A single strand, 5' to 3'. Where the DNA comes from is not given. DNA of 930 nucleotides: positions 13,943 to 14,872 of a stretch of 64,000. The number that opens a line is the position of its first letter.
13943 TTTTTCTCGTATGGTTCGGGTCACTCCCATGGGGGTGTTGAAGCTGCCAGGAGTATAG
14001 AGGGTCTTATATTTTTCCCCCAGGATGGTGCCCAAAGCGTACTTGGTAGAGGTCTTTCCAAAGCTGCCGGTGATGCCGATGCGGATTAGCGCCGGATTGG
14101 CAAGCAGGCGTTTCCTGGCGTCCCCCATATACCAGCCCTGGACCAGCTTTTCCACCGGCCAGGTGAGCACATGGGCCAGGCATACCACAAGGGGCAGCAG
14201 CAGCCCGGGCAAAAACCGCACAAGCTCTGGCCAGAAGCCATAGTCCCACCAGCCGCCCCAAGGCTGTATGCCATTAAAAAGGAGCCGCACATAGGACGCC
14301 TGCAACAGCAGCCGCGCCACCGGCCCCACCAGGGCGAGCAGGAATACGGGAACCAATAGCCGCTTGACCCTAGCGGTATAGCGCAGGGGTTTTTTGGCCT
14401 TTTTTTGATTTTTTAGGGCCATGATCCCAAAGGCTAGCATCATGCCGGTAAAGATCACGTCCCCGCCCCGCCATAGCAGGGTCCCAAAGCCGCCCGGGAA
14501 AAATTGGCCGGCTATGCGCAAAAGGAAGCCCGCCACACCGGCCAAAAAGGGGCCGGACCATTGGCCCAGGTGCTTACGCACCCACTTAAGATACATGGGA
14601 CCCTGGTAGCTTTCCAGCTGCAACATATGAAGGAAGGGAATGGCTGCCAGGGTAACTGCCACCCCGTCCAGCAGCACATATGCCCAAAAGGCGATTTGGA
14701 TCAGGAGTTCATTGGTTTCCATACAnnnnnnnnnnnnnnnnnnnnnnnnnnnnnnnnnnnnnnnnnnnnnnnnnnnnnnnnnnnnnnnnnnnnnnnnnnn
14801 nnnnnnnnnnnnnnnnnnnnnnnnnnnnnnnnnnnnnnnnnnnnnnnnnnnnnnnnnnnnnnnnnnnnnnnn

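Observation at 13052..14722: MurF-like ligase whose N-terminal substrate-binding domain is replaced by a ~190-residue polytopic membrane domain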

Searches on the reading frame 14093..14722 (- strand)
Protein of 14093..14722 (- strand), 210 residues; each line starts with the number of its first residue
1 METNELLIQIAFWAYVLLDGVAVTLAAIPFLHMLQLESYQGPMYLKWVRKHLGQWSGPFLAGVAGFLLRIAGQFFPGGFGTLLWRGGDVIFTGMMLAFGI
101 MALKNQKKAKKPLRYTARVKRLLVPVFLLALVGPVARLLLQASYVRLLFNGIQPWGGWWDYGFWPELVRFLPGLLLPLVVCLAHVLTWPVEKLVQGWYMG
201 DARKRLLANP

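Call 23: search_protein_representatives(alignment_id=A1)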
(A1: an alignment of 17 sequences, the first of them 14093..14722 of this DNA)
Query: 17 sequences, 201 profile positions. Proteins with E-value up to 0.001 (for the whole library): 1379; up to 1e-10: 523; up to 1e-30: 18. The best 150 are listed.
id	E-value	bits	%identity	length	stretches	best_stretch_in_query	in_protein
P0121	1.4e-69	250.4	-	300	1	5-201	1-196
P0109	3.7e-59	216.4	-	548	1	4-201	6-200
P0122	1.8e-54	201.1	-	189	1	6-193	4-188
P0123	1.9e-53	197.7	-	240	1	9-201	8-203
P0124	6.7e-53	195.9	-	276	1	7-201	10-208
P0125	3.4e-52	193.6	-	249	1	40-201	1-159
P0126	1.8e-46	174.9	-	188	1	7-143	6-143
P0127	4.6e-44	167.1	-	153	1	6-155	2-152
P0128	4.5e-40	154.0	-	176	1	2-143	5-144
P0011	1.6e-36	142.4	-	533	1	57-200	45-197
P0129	7.5e-36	140.3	-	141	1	3-130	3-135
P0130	9.4e-35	136.7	-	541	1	6-201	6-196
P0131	2.8e-34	135.2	-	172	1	5-116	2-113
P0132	3.3e-32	128.4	-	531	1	13-200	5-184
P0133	5.1e-32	127.7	-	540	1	7-198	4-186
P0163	1.7e-22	96.6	-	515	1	23-201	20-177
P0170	1.1e-21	94.1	-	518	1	9-200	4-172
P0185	2.7e-20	89.5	-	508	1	7-201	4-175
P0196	3.2e-19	86.0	-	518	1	8-199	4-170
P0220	8.2e-18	81.4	-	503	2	104-197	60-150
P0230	1.4e-17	80.6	-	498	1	30-201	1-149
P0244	4.0e-17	79.1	-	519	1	9-201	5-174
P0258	1.3e-16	77.4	-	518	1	10-201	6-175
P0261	1.5e-16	77.3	-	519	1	12-200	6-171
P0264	1.9e-16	76.9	-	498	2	104-201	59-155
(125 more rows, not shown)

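Call 53: predict_structure(alignment_id=A1)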
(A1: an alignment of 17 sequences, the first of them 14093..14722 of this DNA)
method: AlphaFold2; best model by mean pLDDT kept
length: 210 residues; sequences in the alignment: 17
mean_pLDDT: 92.4   pTM: 0.85
mean pLDDT of the five models: 92.4, 92.0, 91.6, 90.0, 88.7
residues with pLDDT >= 90: 166; 70-90: 37; 50-70: 7; < 50: 0
segments of 3 or more residues with pLDDT < 50: none
pLDDT, mean of each block of 10 residues (from residue 1): 91 96 97 90 95 92 95 93 95 97 91 87 97 94 88 73 87 96 96 95 93
secondary structure, 60 per line:
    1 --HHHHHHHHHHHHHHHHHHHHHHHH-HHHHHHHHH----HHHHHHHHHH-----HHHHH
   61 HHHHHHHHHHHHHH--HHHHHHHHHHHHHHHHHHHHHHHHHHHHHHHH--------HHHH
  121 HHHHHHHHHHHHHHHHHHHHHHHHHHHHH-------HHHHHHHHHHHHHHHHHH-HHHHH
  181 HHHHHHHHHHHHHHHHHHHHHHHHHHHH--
elements in order: H3-26 H28-36 H41-50 H56-74 H77-108 H117-149 H157-174 H176-208

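Call 62: fold_search(model_id=the predicted structure, library=pdb)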
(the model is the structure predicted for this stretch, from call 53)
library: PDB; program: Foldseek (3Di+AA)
matches with E <= 10: 159; with E <= 0.001: 0
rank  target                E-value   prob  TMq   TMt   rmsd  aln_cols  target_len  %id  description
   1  8vlw_B                4.5e-01  0.18  0.17  0.17  25.4       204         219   15  TolQ-TolR inner membrane protein complex from Acinetobacter baumannii (released 2025-01-15)
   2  1x04                  1.2e+00  0.18  0.20  0.21  26.5       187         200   12  Crystal structure of endophilin BAR domain (mutant) (released 2006-05-02)
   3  9pfb                  1.3e+00  0.18  0.25  0.13  13.5       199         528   16  Human OCTN2 bound to ipratropium in an inward-facing conformation (released 2025-12-03)
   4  9pdq                  1.3e+00  0.16  0.26  0.13  14.0       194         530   15  Human OCTN2 bound to carnitine in the occluded conformation (released 2025-12-03)
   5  6eid_A                1.5e+00  0.54  0.33  0.29   8.0       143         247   10  Crystal structure of wild-type Channelrhodopsin 2 (released 2017-12-06)
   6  9avi_A                1.5e+00  0.09  0.17  0.16  23.8       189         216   15  TolQ inner membrane protein from Acinetobacter baumannii (released 2025-01-22)
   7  8vlw_A                1.6e+00  0.09  0.17  0.16  23.8       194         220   14  TolQ-TolR inner membrane protein complex from Acinetobacter baumannii (released 2025-01-15)
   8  2i0m                  1.8e+00  0.13  0.21  0.21  17.7       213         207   11  Crystal structure of the phosphate transport system regulatory protein PhoU from Streptococcus pneumoniae (released 2006-09-19)
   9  2d4c_B                2.0e+00  0.13  0.22  0.21  28.9       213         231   10  Crystal structure of the endophilin BAR domain mutant (released 2006-07-11)
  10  4kly_B                2.1e+00  0.15  0.28  0.26  15.4       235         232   11  Crystal structure of a blue-light absorbing proteorhodopsin mutant D97N from HOT75 (released 2013-06-05)
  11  8xum_A                2.2e+00  0.06  0.17  0.08  19.4       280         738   14  Structure of LGR4 with RSPO2 (released 2025-01-15)
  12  6eid_B                2.3e+00  0.25  0.27  0.24   9.3       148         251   11  Crystal structure of wild-type Channelrhodopsin 2 (released 2017-12-06)
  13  8jlj_R                2.5e+00  0.16  0.26  0.22   8.6       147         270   16  T1AM-bound mTAAR1-Gs protein complex (released 2023-11-15)
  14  7xge_A                2.6e+00  0.18  0.29  0.33   9.1       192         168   10  Crystal structure of MCL-1 in complex with computationally designed inhibitor protein (released 2022-07-20)
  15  3ir6_C                2.6e+00  0.10  0.24  0.23  13.3       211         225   16  Crystal structure of NarGHI mutant NarG-H49S (released 2010-01-05)
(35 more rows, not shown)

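Call 82: list_cluster_members(proteins=[P0220, P0264, P0230, P0185, P0163, P0170, P0196, P0258, P0244, P0261])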
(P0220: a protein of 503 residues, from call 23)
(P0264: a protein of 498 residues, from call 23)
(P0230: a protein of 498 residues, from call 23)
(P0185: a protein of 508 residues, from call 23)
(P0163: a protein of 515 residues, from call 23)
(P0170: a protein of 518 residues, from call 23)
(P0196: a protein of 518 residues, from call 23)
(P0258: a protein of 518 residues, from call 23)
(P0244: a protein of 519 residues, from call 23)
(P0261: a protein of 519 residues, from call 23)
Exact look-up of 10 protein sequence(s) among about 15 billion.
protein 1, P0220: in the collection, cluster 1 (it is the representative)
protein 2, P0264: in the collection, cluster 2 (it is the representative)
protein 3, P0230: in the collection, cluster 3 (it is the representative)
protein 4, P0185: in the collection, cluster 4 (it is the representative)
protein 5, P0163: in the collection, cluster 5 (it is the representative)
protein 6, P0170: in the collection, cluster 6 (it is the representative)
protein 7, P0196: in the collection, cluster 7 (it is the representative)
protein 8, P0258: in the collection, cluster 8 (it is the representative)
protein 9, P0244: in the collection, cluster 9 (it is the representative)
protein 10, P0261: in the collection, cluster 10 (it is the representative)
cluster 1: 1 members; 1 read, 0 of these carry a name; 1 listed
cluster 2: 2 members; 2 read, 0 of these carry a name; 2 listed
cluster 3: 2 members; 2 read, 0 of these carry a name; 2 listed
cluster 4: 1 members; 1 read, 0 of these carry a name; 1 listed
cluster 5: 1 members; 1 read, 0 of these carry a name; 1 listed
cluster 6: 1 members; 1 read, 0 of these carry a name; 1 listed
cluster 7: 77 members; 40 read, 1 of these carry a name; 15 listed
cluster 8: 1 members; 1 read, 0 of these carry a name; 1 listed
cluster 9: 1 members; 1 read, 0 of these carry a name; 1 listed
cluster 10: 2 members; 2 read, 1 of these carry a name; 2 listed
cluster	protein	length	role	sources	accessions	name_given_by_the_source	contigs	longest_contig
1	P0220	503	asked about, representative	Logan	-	-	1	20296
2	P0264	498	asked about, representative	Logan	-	-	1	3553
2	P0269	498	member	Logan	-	-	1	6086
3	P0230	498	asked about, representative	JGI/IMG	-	-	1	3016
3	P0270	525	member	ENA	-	-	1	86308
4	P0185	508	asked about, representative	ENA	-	-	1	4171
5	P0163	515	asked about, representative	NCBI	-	-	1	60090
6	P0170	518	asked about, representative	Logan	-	-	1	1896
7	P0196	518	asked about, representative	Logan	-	-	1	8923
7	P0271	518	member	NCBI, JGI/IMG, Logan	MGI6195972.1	MAG: Mur ligase family protein [Eubacteriales bacterium] | UDP-N-acetylmuramoyl-tripeptide--D-alanyl-D-alanine ligase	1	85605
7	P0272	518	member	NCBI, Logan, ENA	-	-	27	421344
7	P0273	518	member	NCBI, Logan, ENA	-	-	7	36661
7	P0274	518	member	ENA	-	-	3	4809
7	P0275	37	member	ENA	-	-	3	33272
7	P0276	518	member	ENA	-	-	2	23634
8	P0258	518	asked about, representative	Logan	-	-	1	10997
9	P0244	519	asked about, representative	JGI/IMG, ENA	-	-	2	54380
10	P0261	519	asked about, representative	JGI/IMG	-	-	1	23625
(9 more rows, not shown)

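Call 96: find_homologous_proteins(query=A6, max_evalue=1e-30)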
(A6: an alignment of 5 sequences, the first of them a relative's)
Query A6 (5 sequences) (498 aa, profile of the alignment): 8000 proteins with E <= 1e-30 among 8000 candidates; the best 120 are listed.
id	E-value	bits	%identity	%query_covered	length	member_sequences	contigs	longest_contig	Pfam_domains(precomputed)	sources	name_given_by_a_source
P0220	1.9e-252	856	45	94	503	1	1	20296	PF02875.27,PF08245.19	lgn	-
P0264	6.1e-234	795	100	100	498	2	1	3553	PF02875.27,PF08245.19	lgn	-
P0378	5.8e-224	762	49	94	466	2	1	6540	PF02875.27,PF08245.19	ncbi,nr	ncbi:MAG: UDP-N-acetylmuramoyl-tripeptide--D-alanyl-D-alanine ligase [Treponema sp.]|nr:UDP-N-acetyl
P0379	5.4e-212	723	-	-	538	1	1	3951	PF02875.27,PF08245.19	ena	-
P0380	1.6e-211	721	-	-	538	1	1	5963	PF02875.27,PF08245.19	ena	-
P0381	9.9e-211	719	-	-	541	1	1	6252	PF02875.27,PF08245.19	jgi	jgi:UDP-N-acetylmuramyl pentapeptide synthase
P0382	7.7e-210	716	-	-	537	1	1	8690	PF02875.27,PF08245.19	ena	-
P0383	9.8e-209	712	48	94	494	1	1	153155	PF02875.27,PF08245.19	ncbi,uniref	ncbi:UDP-N-acetylmuramoyl-tripeptide--D-alanyl-D-alanine ligase [Treponema sp. TIM-1]|uniref:UDP-N-a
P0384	3.1e-208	711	-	-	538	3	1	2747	PF02875.27,PF08245.19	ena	-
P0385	1.9e-207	708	49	94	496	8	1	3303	PF02875.27,PF08245.19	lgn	-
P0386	3.6e-207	707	-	-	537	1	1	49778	PF02875.27,PF08245.19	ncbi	ncbi:UDP-N-acetylmuramoyl-tripeptide--D-alanyl-D-alanine ligase [Gammaproteobacteria bacterium]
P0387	5.8e-207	706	-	-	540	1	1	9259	PF02875.27,PF08245.19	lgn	-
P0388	1.7e-206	705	-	-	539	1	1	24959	PF02875.27,PF08245.19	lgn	-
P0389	9.9e-206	702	48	94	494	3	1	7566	PF02875.27,PF08245.19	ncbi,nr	ncbi:MAG: UDP-N-acetylmuramoyl-tripeptide--D-alanyl-D-alanine ligase [Spirochaetaceae bacterium]|nr:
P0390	2.2e-205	701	40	99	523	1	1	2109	PF02875.27,PF08245.19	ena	-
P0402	1.7e-202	692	-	-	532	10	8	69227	PF02875.27,PF08245.19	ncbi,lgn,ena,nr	ncbi:MAG: UDP-N-acetylmuramoyl-tripeptide--D-alanyl-D-alanine ligase [Bacteroides sp.]|nr:UDP-N-acet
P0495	1.0e-195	669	47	94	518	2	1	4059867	PF02875.27,PF08245.19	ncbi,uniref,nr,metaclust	ncbi:UDP-N-acetylmuramyl pentapeptide synthase [Treponema primitia ZAS-2]|uniref:UDP-N-acetylmuramyl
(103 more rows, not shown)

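Call 97: find_encoding_contigs(protein=P0402, flank=10000, max_places=2)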
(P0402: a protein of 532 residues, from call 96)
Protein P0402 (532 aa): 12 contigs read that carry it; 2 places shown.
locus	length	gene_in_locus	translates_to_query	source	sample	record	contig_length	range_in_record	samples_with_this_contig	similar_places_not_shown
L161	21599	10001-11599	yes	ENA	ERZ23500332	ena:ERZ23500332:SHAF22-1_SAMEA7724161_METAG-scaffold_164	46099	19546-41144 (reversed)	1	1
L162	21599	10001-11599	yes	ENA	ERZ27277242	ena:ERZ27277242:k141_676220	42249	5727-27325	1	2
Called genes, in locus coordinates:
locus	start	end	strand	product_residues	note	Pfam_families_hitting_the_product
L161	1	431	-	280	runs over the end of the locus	PF06325:PrmA, PF13847:Methyltransf_31 (faint), PF05175:MTS (weak), PF13649:Methyltransf_25 (weak)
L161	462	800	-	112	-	-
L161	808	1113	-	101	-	PF07332:Phage_holin_3_6 (weak)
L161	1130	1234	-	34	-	-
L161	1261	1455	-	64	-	PF12732:YtxH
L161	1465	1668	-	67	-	PF12732:YtxH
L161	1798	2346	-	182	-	PF11810:DUF3332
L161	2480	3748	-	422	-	PF00817:IMS, PF11799:IMS_C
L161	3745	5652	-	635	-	PF00270:DEAD, PF04851:ResIII (weak), PF00271:Helicase_C, PF16124:RecQ_Zn_bind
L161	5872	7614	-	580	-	PF01368:DHH, PF02272:DHHA1, PF17768:RecJ_OB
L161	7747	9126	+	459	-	PF01554:MatE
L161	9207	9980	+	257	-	PF06342:DUF1057 (weak), PF00561:Abhydrolase_1, PF12146:Hydrolase_4, PF12697:Abhydrolase_6, PF08386:Abhydrolase_4 (weak)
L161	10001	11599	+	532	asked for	PF08245:Mur_ligase_M, PF02875:Mur_ligase_C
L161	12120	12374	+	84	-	-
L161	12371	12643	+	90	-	PF15738:YafQ_toxin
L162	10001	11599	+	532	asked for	PF08245:Mur_ligase_M, PF02875:Mur_ligase_C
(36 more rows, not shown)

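Call 98: find_encoding_contigs(protein=P0495, flank=10000, max_places=1)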
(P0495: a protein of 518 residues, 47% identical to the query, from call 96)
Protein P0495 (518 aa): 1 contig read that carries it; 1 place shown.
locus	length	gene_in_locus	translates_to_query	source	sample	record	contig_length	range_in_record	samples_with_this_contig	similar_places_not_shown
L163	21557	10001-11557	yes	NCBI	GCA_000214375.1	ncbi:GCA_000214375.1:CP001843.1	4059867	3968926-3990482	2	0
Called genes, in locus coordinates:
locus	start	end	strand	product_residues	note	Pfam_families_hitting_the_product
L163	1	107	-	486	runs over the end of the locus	PF12895:ANAPC3 (faint), PF00515:TPR_1 (faint), PF07719:TPR_2 (faint), PF13181:TPR_8 (faint), PF13371:TPR_9 (faint), PF13414:TPR_11 (faint), PF25062:ARM_TT21_N, PF13432:TPR_16 (weak), +6 more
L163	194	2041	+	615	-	-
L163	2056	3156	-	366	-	PF02568:ThiI (faint), PF03054:tRNA_Me_trans, PF20259:tRNA_Me_trans_M, PF20258:tRNA_Me_trans_C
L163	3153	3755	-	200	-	-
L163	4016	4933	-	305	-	PF04204:HTS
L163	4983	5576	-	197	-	PF03352:Adenine_glyco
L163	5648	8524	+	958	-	PF00675:Peptidase_M16, PF05193:Peptidase_M16_C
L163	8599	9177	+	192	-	PF00881:Nitroreductase, PF14512:TM1586_NiRdase (weak), PF00881:Nitroreductase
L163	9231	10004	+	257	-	PF00561:Abhydrolase_1, PF06342:DUF1057 (weak), PF12146:Hydrolase_4, PF12697:Abhydrolase_6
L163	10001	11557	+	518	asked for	PF08245:Mur_ligase_M, PF02875:Mur_ligase_C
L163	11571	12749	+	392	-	PF01820:Dala_Dala_lig_N, PF02786:CPSase_L_D2, PF02222:ATP-grasp (faint), PF07478:Dala_Dala_lig_C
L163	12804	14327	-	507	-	PF10531:SLBB (faint), PF22461:SLBB_2 (faint)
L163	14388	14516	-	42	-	-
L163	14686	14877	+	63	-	-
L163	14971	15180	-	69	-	-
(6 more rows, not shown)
